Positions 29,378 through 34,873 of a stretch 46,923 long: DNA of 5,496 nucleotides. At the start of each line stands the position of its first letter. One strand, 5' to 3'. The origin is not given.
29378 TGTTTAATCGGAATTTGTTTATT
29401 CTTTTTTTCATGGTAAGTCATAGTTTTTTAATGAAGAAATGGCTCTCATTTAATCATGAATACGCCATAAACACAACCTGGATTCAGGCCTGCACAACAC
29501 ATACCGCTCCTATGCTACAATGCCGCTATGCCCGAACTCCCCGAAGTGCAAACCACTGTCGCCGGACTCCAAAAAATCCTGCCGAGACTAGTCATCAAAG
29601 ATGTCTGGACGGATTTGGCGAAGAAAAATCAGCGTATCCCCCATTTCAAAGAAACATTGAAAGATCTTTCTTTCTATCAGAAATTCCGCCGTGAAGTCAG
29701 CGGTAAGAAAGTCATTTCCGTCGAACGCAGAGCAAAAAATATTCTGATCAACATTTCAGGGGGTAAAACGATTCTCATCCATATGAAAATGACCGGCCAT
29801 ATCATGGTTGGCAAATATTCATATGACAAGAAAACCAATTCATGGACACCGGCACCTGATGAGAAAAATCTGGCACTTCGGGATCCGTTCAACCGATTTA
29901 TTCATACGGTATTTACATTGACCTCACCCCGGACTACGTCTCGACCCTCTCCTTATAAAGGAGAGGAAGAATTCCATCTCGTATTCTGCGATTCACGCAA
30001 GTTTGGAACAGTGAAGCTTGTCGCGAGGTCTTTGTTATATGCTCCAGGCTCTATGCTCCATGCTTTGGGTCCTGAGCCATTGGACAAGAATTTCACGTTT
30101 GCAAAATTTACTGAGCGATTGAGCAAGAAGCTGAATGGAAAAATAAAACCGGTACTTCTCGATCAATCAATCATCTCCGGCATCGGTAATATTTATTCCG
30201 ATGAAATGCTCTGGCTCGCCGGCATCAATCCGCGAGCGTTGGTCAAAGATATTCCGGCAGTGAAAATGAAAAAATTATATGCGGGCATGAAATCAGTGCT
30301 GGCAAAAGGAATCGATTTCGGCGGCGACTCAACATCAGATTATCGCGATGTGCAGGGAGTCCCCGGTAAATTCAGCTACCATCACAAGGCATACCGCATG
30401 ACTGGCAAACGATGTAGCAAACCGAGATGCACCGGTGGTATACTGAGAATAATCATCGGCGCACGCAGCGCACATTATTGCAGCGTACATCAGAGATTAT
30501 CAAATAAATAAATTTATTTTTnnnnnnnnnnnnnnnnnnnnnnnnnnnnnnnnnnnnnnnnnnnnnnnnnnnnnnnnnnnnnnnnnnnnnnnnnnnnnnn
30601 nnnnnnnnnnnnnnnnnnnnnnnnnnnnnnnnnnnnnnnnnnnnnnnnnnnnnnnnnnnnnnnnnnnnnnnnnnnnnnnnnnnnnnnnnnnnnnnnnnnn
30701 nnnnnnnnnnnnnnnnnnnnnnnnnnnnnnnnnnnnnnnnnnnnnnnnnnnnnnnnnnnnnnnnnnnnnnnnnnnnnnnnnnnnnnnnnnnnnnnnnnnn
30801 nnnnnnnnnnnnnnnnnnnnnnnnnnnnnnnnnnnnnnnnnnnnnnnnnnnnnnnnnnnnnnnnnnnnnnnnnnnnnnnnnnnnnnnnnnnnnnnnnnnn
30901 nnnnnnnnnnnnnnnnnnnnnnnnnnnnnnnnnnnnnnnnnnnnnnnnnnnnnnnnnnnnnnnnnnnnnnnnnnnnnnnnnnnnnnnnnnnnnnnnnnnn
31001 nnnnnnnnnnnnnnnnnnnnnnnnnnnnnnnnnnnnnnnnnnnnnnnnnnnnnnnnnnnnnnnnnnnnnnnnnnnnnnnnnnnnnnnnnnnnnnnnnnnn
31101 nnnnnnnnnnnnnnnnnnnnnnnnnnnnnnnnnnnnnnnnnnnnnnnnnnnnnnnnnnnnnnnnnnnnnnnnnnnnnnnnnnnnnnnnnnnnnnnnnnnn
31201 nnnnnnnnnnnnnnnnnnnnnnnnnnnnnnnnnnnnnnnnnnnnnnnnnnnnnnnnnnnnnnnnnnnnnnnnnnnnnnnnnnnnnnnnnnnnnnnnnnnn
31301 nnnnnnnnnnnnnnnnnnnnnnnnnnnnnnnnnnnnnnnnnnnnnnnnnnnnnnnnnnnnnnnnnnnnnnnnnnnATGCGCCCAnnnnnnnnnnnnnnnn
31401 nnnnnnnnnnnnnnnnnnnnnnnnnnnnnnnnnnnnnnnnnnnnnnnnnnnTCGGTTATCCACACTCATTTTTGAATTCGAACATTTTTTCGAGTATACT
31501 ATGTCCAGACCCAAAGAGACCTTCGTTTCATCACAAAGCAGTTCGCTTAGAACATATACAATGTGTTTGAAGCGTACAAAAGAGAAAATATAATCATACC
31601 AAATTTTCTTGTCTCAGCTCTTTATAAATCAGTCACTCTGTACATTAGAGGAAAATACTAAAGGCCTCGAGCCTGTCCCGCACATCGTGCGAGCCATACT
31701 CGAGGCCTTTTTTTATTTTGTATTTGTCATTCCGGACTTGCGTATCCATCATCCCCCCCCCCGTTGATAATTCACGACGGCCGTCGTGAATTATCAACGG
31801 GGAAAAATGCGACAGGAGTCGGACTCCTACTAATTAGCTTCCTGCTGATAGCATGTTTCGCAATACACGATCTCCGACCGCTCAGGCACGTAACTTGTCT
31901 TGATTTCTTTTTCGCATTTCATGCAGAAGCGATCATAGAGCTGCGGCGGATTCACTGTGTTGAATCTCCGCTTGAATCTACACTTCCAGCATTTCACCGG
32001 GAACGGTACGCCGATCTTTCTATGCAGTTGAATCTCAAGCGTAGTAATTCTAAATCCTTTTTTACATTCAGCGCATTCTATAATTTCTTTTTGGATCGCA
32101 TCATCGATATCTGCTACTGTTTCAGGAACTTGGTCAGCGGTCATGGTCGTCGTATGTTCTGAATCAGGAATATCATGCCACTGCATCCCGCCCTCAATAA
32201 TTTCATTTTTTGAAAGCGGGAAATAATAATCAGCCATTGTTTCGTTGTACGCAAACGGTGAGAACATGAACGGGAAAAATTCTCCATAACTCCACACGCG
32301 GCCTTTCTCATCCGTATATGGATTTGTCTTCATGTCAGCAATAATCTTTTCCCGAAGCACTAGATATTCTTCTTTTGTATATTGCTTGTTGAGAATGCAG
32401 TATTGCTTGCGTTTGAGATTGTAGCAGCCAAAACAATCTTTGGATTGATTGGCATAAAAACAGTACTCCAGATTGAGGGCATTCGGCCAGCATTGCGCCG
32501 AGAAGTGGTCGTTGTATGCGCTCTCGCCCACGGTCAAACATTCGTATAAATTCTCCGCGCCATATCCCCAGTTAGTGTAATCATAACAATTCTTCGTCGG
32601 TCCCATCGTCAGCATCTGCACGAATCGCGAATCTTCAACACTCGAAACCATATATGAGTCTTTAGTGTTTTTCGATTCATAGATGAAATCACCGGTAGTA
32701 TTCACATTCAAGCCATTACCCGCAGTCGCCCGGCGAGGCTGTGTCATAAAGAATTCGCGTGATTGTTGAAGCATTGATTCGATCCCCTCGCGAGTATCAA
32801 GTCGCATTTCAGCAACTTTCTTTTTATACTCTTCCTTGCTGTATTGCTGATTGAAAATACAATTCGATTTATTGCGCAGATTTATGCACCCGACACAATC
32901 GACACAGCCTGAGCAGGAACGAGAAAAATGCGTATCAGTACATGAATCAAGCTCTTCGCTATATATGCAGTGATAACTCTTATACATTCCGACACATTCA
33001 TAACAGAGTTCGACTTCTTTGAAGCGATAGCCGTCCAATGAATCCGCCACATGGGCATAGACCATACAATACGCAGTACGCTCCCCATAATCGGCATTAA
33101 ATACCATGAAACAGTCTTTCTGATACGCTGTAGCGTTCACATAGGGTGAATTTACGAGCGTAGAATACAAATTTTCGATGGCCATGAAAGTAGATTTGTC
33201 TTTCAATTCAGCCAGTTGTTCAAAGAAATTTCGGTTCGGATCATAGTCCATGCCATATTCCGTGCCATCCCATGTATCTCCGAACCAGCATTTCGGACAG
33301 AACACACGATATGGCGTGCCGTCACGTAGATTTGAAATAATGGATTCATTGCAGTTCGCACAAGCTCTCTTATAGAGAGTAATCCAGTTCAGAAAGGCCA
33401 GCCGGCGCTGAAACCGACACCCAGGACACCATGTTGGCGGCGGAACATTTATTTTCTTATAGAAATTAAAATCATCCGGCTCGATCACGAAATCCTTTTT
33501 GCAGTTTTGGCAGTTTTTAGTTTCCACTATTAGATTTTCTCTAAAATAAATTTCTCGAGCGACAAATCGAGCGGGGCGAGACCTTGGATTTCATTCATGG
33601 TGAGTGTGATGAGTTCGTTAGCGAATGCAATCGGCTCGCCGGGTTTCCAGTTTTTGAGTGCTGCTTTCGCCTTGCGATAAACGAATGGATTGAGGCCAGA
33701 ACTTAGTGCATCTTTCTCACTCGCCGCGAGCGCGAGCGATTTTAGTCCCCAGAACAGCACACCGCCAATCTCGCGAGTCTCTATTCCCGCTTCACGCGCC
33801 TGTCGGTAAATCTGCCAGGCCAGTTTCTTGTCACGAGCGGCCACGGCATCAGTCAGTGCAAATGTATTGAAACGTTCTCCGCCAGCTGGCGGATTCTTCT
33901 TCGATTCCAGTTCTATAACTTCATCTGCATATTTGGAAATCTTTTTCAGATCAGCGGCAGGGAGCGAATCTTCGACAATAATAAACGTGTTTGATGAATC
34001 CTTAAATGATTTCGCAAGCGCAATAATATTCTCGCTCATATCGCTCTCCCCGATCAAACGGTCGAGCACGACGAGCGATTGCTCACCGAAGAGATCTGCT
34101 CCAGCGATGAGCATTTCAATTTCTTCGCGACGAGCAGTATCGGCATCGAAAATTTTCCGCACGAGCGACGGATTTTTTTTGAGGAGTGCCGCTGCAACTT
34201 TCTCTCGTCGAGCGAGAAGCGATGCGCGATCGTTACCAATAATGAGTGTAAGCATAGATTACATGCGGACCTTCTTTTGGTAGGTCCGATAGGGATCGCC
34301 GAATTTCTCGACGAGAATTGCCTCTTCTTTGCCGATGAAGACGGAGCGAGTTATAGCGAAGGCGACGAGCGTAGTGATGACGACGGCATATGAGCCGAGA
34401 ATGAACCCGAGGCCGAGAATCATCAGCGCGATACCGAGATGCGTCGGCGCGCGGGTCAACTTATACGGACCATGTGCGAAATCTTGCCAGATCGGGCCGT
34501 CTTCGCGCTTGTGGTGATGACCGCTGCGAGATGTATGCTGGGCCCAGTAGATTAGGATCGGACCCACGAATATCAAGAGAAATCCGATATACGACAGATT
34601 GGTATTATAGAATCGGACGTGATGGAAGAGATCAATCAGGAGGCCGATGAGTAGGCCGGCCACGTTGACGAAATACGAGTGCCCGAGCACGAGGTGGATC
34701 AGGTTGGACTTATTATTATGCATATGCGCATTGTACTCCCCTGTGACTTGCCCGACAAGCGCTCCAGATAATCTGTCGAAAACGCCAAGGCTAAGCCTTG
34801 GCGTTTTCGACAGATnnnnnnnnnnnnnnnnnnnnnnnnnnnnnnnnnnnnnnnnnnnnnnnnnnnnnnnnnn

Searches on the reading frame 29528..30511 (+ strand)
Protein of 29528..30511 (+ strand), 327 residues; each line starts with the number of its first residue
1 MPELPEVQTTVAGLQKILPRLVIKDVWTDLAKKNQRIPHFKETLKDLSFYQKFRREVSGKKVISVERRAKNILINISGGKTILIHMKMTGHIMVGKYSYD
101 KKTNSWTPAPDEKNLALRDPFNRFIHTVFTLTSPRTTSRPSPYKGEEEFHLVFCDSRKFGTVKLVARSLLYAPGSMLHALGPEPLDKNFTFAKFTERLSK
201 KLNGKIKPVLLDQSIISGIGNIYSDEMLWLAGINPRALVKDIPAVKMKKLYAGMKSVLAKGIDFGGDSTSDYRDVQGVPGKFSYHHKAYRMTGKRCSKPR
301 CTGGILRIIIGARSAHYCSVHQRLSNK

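Call 9: search_protein_families(library=pfam, proteins=[window:29528-30511:+], max_evalue=0.001)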
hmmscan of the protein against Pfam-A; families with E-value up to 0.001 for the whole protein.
window:29528-30511:+ (327 aa): 2 families
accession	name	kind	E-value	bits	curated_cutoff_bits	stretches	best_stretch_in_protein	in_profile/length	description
PF06831.19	H2TH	-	1.6e-24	86.2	34.7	1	180-271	1-91/93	Formamidopyrimidine-DNA glycosylase H2TH domain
PF01149.29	Fapy_DNA_glyco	-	8.7e-19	68.7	25.5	1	1-162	1-117/117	Formamidopyrimidine-DNA glycosylase N-terminal domain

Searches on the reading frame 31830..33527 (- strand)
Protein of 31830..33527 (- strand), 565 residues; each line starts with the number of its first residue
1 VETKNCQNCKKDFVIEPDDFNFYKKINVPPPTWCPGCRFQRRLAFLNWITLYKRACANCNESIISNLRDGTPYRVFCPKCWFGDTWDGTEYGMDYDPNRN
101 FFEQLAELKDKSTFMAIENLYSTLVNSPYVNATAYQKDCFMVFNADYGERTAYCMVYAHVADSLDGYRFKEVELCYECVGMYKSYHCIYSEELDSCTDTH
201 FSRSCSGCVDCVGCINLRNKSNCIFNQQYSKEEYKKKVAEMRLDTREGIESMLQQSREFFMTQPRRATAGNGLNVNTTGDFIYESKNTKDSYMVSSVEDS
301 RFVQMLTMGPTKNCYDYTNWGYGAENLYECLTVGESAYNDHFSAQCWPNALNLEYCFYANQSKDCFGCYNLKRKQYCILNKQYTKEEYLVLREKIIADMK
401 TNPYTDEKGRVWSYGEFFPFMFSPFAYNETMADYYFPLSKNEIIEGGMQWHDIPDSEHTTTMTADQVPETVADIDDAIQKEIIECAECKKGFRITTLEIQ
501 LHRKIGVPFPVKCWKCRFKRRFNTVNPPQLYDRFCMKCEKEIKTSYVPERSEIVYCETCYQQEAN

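Call 3: search_protein_families(library=pfam, proteins=[window:31830-33527:-], max_evalue=1)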
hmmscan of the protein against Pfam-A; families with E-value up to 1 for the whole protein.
window:31830-33527:- (565 aa): 4 families
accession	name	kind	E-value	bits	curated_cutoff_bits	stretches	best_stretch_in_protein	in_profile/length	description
PF23477.1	zf_Tbcl_2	-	0.00014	21.9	27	1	530-563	3-36/37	Probable treble clef zinc finger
PF21344.3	Zn_ribbon_LysW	-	0.029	14.4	27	1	535-559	3-27/46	Alpha-aminoadipate carrier protein LysW-like, globular domain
PF00412.28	LIM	-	0.034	14.8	22.9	1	535-563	29-57/58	LIM domain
PF09606.15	Med15_N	-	0.51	10.5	24.1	0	379-403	41-65/72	ARC105/Med15 mediator subunit N-terminal KIX domain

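Call 4: search_protein_families(library=ncbifam, proteins=[window:31830-33527:-], max_evalue=1)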
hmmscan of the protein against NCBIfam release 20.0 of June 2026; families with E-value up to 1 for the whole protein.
window:31830-33527:- (565 aa): 2 families
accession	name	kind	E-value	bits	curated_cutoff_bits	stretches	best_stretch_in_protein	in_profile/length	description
TIGR04272.1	cxxc_cxxc_Mbark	domain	0.006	16.3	36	1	529-563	2-36/37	CxxC-x17-CxxC domain-containing protein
NF041070.1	carrier_LysW_Arch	domain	0.054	13.6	75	1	475-496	16-37/57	alpha-aminoadipate/glutamate carrier protein LysW/ArgW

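Call 46: search_protein_families(library=padloc, proteins=[window:31830-33527:-], max_evalue=0.01)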
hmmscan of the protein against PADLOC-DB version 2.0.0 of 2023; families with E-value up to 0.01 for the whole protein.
window:31830-33527:- (565 aa): 0 families

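Call 76: find_homologous_proteins(query=window:31830-33527:-, max_evalue=1e-10)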
Query window:31830-33527:- (565 aa): 7408 proteins with E <= 1e-10 among 8000 candidates; the best 120 are listed.
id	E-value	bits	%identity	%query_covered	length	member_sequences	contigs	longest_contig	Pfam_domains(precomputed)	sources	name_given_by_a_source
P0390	0.0e+0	1330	100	98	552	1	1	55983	-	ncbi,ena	-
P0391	1.1e-295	1000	73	99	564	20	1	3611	-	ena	-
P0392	6.8e-294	994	72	100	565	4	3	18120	-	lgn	-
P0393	1.1e-290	983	70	100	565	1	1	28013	-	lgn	-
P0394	1.5e-286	970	71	99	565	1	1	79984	-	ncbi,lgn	ncbi:MAG: hypothetical protein V4665_04130 [Patescibacteria group bacterium]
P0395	7.1e-280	948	69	100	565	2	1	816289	-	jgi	jgi:hypothetical protein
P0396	2.9e-278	942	68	100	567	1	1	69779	-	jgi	jgi:hypothetical protein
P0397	1.3e-277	940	68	100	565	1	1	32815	-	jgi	-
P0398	5.5e-274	928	67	100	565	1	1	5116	-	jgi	jgi:hypothetical protein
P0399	5.8e-273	925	68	100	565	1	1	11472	-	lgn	-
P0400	2.1e-272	923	68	100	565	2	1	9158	-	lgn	-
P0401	4.7e-269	912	66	100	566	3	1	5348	-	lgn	-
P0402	4.7e-267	905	67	100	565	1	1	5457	-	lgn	-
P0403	3.6e-257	873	63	100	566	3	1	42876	-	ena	-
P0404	1.3e-254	864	64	99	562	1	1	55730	-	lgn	-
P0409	1.9e-244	831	61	100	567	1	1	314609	PF23477.2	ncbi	-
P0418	2.2e-214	732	55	100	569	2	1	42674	PF23477.2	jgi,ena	jgi:CxxC-x17-CxxC domain-containing protein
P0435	2.6e-203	695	54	100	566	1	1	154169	PF23477.2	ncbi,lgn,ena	-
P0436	3.0e-203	695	52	100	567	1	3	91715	PF23477.2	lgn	-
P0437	1.8e-202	692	55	99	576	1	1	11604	PF23477.2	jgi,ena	-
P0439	3.2e-202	691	54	100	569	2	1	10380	PF23477.2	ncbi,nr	ncbi:MAG: hypothetical protein NTV03_03730 [Candidatus Nomurabacteria bacterium]|nr:hypothetical pro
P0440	4.5e-202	691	52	100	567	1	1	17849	PF23477.2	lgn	-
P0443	1.9e-201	689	54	99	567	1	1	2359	PF23477.2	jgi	jgi:hypothetical protein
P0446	1.4e-200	686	53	100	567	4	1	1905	PF23477.2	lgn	-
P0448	1.3e-199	683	53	100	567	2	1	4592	PF23477.2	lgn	-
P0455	2.3e-198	679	52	100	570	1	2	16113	PF23477.2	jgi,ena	jgi:CxxC-x17-CxxC domain-containing protein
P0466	4.8e-196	671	51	99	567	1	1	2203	PF23477.2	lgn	-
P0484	2.1e-194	666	52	99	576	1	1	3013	PF23477.2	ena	-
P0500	3.9e-191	655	50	100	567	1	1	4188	PF23477.2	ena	-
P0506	3.0e-190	652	50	100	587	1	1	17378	PF23477.2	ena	-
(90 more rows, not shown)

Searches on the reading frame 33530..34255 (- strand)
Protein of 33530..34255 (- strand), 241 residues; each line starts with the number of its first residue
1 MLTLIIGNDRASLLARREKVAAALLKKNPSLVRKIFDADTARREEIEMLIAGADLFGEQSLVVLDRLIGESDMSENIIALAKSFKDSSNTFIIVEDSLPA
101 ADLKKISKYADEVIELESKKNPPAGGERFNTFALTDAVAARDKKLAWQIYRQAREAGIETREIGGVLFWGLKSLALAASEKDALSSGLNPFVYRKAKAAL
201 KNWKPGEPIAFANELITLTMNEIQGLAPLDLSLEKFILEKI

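Call 9: search_protein_families(library=pfam, proteins=[window:33530-34255:-], max_evalue=0.001)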
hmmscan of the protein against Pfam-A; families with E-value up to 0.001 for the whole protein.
window:33530-34255:- (241 aa): 0 families

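Call 25: search_protein_families(library=pfam, proteins=[window:33530-34255:-], max_evalue=1)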
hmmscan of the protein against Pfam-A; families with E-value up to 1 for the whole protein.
window:33530-34255:- (241 aa): 1 family
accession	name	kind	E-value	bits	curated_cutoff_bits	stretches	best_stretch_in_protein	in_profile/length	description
PF21694.2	DNA_pol3_delta_C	-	0.019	15.4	27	1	130-168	3-41/121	DNA polymerase III delta subunit, C-terminal domain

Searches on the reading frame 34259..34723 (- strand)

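Call 9: search_protein_families(library=pfam, proteins=[window:34259-34723:-], max_evalue=0.001)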
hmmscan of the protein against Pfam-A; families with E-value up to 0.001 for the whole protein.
window:34259-34723:- (154 aa): 1 family
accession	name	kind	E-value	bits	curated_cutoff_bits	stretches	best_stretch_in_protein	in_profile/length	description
PF04191.18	PEMT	-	2.3e-07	31.7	25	1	80-143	41-104/105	Phospholipid methyltransferase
